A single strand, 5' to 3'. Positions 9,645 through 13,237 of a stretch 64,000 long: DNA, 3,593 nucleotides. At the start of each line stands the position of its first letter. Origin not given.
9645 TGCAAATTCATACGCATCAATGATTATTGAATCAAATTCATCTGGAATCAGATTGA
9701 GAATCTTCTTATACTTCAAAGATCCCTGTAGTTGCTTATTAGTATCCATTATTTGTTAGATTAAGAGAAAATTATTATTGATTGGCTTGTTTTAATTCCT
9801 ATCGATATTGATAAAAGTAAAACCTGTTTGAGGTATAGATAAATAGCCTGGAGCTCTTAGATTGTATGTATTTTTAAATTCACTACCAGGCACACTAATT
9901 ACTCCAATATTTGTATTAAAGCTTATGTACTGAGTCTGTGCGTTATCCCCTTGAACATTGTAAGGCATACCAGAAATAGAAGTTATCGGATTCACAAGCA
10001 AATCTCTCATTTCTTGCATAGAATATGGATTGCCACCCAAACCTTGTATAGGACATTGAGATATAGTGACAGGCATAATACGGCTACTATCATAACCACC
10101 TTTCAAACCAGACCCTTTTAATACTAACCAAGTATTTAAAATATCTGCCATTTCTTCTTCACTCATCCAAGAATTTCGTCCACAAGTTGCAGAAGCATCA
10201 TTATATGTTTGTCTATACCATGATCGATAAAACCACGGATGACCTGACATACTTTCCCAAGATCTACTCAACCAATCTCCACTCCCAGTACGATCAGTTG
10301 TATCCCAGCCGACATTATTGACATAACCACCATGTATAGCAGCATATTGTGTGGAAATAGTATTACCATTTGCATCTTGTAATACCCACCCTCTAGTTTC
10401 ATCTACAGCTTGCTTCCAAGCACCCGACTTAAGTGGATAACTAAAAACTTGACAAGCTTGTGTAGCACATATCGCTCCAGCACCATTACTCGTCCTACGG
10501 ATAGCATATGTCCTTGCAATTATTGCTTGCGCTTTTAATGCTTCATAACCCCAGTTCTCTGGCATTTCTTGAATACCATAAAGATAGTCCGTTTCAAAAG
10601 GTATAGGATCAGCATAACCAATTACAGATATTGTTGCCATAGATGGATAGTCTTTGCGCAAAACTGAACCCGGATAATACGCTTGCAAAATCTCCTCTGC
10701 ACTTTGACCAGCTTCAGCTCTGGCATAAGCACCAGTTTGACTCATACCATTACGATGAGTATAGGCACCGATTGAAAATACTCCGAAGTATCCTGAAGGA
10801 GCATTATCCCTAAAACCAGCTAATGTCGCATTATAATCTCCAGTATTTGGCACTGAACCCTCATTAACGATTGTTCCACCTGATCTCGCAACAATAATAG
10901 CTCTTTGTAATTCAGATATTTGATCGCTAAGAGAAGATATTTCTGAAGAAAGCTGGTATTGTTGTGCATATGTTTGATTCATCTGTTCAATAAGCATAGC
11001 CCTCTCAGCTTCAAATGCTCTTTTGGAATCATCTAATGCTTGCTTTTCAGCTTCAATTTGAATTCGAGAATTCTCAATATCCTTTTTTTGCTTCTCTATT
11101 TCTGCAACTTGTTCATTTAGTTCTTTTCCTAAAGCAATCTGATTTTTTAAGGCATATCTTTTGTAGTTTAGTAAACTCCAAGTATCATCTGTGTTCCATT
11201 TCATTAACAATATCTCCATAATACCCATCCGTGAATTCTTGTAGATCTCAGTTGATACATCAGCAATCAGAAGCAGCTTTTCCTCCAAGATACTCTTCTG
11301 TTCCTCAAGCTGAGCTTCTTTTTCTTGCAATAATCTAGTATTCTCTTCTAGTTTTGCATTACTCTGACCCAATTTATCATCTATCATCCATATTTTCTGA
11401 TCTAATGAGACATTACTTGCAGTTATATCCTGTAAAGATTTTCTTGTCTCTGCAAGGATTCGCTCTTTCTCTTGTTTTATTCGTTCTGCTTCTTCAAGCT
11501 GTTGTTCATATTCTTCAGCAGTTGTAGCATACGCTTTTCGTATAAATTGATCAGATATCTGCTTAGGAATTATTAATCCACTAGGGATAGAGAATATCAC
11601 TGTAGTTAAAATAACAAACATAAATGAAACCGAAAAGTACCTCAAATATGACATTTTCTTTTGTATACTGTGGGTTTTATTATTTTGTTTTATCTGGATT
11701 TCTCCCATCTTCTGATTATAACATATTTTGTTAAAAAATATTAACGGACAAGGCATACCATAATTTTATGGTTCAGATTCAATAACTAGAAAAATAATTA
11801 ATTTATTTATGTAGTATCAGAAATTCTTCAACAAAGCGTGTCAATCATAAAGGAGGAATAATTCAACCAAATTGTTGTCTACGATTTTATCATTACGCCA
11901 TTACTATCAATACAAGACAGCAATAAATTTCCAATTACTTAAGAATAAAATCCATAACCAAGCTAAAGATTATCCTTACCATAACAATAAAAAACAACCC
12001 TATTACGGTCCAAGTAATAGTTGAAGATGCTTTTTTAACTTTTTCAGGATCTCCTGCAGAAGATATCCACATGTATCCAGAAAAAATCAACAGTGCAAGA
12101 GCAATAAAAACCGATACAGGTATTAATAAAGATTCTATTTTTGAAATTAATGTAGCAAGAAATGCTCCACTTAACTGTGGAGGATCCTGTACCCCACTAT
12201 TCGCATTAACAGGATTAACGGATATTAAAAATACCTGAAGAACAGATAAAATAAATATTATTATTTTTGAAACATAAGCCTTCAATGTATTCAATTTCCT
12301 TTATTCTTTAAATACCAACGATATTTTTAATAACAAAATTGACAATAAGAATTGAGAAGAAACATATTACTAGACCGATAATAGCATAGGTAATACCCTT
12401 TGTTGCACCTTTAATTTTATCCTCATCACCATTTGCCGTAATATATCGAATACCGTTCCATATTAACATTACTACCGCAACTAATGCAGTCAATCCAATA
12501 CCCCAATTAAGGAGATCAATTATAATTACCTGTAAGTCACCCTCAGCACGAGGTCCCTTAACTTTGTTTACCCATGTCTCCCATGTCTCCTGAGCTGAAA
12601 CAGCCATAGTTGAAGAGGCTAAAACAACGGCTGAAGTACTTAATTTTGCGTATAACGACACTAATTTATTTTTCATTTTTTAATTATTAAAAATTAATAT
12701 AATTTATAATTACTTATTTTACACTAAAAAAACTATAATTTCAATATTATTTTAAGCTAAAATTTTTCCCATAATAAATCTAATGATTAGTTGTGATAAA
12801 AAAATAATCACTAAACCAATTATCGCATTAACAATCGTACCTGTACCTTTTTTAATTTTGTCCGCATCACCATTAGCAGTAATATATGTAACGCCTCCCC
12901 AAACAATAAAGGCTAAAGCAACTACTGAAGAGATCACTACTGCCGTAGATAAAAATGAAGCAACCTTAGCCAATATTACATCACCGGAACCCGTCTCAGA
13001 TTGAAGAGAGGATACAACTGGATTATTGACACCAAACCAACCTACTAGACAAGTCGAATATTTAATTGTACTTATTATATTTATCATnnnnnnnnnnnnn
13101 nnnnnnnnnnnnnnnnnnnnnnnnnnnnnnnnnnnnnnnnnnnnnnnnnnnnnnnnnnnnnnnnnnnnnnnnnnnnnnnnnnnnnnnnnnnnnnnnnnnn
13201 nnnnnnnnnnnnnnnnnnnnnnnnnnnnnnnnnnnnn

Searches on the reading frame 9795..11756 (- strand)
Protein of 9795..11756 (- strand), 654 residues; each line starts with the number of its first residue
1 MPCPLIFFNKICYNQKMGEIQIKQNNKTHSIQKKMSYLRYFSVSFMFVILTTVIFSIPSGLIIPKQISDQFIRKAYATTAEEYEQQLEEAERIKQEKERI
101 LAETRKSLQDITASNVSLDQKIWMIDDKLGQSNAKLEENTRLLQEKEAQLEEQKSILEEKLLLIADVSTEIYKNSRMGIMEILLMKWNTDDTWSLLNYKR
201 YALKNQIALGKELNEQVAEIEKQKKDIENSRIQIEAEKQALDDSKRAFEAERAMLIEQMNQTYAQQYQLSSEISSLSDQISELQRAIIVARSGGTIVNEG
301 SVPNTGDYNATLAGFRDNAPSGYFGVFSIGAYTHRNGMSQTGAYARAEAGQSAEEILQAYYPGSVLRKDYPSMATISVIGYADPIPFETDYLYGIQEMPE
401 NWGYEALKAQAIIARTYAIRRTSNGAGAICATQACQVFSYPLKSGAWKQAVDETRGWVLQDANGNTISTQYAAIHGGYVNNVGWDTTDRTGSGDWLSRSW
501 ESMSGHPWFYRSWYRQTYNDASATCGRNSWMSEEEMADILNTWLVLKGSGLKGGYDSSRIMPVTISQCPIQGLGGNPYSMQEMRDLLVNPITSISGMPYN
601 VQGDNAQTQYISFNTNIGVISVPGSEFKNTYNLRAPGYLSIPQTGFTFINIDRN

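Call 9: search_protein_families(library=pfam, proteins=[window:9795-11756:-], max_evalue=0.001)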
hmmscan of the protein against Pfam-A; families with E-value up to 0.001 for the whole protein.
window:9795-11756:- (654 aa): 1 family
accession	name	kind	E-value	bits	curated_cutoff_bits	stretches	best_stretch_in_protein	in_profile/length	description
PF08486.15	SpoIID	-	1.4e-15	58.1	23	1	390-459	15-95/97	Stage II sporulation protein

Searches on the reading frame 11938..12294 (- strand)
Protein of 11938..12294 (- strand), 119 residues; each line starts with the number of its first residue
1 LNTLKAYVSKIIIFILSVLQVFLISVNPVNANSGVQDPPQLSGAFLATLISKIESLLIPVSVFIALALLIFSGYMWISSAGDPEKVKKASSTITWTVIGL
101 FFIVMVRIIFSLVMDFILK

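Call 10: search_protein_families(library=pfam, proteins=[window:11938-12294:-], max_evalue=0.001)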
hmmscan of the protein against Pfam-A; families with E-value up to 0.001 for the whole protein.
window:11938-12294:- (119 aa): 1 family
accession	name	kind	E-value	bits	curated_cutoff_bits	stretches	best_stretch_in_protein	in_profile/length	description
PF18895.5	T4SS_pilin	-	2.2e-09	37.7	26.6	1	46-113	5-71/71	Type IV secretion system pilin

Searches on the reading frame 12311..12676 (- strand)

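Call 10: search_protein_families(library=pfam, proteins=[window:12311-12676:-], max_evalue=0.001)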
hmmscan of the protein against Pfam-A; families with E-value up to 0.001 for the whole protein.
window:12311-12676:- (122 aa): 1 family
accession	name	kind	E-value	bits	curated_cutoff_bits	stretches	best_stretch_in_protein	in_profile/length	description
PF18895.5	T4SS_pilin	-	2.3e-13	50.5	26.6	1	48-115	5-71/71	Type IV secretion system pilin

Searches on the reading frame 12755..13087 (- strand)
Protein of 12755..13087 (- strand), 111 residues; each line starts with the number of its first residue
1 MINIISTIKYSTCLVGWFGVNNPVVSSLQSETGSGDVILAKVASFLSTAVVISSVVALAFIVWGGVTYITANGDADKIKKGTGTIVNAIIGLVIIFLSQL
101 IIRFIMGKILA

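Call 10: search_protein_families(library=pfam, proteins=[window:12755-13087:-], max_evalue=0.001)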
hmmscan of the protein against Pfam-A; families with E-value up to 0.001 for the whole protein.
window:12755-13087:- (111 aa): 1 family
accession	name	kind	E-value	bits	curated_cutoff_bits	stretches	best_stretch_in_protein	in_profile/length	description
PF18895.5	T4SS_pilin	-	2.7e-10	40.6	26.6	1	48-105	15-71/71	Type IV secretion system pilin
